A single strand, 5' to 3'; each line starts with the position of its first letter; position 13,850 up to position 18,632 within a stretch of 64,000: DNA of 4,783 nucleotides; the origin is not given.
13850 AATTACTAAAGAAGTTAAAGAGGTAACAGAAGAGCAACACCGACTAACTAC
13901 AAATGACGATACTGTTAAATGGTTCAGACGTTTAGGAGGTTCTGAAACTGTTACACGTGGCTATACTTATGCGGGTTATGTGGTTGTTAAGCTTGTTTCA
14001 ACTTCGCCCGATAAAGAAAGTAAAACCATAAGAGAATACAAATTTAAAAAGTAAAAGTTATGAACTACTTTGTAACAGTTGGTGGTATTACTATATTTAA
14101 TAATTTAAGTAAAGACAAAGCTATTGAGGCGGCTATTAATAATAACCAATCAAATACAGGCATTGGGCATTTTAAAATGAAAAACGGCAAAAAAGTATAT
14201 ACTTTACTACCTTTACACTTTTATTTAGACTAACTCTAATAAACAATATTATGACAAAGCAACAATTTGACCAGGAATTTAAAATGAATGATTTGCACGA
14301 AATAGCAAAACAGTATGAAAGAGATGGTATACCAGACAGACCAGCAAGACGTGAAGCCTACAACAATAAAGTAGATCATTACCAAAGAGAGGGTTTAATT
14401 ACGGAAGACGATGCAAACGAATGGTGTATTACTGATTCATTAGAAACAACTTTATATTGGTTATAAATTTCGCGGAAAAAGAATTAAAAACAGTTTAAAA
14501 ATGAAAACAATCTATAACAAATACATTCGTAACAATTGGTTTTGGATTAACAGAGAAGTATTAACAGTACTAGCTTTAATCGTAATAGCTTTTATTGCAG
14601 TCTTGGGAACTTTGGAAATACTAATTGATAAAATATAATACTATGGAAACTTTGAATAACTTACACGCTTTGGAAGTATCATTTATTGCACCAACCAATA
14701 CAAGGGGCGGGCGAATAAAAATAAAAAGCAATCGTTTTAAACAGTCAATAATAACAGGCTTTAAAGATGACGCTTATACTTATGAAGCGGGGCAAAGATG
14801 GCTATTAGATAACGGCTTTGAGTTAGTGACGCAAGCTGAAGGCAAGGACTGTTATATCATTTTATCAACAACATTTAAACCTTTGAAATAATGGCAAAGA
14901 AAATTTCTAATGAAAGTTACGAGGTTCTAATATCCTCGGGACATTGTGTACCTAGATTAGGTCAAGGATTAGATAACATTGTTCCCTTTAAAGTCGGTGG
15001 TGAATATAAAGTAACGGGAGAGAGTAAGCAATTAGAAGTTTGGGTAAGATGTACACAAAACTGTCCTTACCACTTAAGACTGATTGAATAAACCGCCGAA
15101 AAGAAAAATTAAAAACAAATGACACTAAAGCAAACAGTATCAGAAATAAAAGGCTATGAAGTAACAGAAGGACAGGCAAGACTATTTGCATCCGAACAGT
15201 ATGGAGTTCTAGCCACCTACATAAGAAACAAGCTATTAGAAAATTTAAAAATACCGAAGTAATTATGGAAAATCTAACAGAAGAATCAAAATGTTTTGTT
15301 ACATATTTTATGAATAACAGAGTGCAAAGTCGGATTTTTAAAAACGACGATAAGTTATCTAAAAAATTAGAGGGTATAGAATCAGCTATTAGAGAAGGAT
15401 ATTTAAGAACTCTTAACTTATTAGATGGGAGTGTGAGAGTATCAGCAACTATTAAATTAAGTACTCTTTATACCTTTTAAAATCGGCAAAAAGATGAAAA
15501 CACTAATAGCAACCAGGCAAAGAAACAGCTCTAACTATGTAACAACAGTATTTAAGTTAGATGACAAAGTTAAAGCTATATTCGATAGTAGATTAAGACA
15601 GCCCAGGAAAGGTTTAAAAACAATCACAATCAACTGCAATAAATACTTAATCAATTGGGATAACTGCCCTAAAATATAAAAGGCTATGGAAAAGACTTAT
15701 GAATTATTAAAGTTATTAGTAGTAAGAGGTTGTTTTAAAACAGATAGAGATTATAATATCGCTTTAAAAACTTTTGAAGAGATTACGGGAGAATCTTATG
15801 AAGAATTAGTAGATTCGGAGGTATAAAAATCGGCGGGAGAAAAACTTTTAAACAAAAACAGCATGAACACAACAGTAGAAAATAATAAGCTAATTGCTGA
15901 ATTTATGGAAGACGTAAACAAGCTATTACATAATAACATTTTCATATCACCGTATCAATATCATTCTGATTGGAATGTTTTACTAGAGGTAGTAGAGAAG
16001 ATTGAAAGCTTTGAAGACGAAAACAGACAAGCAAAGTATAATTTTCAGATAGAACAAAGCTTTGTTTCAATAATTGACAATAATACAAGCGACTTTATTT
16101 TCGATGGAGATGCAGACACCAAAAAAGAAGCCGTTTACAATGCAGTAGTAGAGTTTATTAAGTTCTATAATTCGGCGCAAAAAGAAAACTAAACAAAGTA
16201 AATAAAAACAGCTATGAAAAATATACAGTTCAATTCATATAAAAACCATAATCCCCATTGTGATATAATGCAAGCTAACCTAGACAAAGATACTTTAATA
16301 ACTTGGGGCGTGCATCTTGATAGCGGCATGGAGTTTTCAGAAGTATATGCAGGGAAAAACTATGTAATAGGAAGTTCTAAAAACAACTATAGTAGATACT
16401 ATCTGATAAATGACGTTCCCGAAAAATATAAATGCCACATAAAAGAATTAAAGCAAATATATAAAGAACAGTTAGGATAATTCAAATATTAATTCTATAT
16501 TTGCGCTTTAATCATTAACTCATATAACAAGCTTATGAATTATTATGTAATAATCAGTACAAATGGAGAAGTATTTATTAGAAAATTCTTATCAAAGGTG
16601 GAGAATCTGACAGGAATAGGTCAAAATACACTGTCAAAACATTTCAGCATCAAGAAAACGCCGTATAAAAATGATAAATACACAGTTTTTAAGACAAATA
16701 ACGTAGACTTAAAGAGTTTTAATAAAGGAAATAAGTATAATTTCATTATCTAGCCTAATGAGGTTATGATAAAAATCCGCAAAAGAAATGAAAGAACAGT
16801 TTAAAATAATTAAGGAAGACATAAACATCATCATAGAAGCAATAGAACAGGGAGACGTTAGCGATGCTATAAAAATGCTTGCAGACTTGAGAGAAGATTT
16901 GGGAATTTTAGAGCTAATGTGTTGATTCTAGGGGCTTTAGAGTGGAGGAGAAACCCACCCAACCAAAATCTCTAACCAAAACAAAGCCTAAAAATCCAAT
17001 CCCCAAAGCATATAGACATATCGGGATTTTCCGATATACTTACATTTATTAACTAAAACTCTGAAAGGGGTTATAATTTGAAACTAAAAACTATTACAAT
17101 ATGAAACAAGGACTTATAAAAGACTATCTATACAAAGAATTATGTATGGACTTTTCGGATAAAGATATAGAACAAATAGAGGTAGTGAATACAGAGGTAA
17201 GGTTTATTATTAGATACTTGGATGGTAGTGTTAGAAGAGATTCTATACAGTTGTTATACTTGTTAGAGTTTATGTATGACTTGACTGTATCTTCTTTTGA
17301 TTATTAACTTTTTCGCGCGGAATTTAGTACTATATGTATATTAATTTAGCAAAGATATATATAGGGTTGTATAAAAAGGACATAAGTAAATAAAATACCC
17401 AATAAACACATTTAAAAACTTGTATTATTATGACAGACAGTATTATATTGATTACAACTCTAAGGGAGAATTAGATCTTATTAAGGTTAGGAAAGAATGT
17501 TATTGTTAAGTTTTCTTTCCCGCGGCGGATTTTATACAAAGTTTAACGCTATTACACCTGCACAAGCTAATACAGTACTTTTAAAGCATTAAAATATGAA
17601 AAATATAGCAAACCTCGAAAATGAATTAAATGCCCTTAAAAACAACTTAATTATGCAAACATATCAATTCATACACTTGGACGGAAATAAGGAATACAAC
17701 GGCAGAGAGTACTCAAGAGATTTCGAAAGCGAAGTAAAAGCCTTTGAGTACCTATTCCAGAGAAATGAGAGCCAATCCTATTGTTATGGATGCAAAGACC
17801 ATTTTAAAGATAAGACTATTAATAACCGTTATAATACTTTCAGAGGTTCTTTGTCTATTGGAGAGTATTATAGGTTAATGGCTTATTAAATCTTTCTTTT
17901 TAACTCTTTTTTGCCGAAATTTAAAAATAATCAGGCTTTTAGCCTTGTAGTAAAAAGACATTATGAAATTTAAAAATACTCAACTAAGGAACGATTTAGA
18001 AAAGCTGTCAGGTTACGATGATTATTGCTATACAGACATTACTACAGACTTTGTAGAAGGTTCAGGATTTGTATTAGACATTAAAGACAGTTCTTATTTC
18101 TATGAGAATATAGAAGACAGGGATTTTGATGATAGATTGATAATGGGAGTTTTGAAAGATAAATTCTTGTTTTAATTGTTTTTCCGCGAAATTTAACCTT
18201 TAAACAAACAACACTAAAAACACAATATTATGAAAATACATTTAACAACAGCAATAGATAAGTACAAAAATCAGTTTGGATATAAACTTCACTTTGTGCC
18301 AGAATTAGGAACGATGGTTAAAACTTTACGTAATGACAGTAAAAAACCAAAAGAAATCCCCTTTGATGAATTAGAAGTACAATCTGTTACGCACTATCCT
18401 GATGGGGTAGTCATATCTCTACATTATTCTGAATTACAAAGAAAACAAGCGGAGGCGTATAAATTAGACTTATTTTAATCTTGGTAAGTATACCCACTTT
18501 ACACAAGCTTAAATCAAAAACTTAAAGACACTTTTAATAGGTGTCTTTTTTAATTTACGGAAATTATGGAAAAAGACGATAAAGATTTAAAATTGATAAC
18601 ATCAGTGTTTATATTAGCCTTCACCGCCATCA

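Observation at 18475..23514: Intact 5-kb IS1595-family transposon inside a phage genome, with perfect 25-bp terminal repeats, 8-bp target-site duplication and a six-gene cargo operon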

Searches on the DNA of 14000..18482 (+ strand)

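Call 8: search_dna_similar(query=window:14000-18482:+, collection=phages, mode=distant)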
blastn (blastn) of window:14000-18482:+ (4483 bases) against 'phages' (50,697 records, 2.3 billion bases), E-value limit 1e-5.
No match.

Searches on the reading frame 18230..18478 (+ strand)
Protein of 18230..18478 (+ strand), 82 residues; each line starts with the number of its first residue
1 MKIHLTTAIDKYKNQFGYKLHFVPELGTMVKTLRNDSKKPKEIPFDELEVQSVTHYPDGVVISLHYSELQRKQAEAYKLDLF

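Call 6: search_protein_families(library=pfam, proteins=[window:18230-18478:+], max_evalue=0.1)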
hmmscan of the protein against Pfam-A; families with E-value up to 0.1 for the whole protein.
window:18230-18478:+ (82 aa): 2 families
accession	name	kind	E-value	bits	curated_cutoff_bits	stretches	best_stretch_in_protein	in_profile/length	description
PF10634.15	Iron_transport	-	0.087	13.5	21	1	2-61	41-102/150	Fe2+ transport protein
PF01982.22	CTP-dep_RFKase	-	0.098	13.1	25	0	8-40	13-45/121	Domain of unknown function DUF120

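Call 30: find_encoding_contigs(protein=window:18230-18478:+, flank=8000, max_places=10)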
Protein window:18230-18478:+ (82 aa): 4 contigs read that carry it; 2 places shown.
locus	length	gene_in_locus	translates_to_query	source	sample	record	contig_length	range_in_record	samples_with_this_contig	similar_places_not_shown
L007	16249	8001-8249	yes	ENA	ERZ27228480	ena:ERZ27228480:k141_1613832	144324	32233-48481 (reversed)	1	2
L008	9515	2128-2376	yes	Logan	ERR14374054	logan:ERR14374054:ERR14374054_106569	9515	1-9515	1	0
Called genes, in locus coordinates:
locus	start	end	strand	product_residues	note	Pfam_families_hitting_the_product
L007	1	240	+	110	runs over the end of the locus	-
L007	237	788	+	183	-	-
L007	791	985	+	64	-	-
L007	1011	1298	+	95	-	-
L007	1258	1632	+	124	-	-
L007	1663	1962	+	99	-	-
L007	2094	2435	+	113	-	-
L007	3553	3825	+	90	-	-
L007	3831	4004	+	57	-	-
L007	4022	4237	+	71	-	-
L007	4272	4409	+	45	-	-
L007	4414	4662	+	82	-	-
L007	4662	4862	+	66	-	-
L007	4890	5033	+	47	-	-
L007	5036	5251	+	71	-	-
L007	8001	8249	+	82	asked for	-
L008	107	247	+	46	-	-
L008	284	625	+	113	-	-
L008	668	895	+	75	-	-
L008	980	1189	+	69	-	-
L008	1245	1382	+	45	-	-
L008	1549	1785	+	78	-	-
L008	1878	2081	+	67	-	-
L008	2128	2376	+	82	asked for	-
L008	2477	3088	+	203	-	-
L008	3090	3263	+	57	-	-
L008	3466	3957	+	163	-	-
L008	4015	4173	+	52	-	-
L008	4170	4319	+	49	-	-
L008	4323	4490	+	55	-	-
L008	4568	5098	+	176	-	-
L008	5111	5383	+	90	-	-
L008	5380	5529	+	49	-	-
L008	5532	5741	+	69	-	-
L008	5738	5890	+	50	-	-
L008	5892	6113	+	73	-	-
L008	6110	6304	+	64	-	-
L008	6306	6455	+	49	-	-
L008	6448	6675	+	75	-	-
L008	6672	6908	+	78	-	-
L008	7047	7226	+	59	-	-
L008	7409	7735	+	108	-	-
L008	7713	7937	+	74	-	-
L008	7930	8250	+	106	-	-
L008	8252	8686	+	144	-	PF00565:SNase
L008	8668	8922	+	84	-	-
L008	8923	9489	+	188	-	-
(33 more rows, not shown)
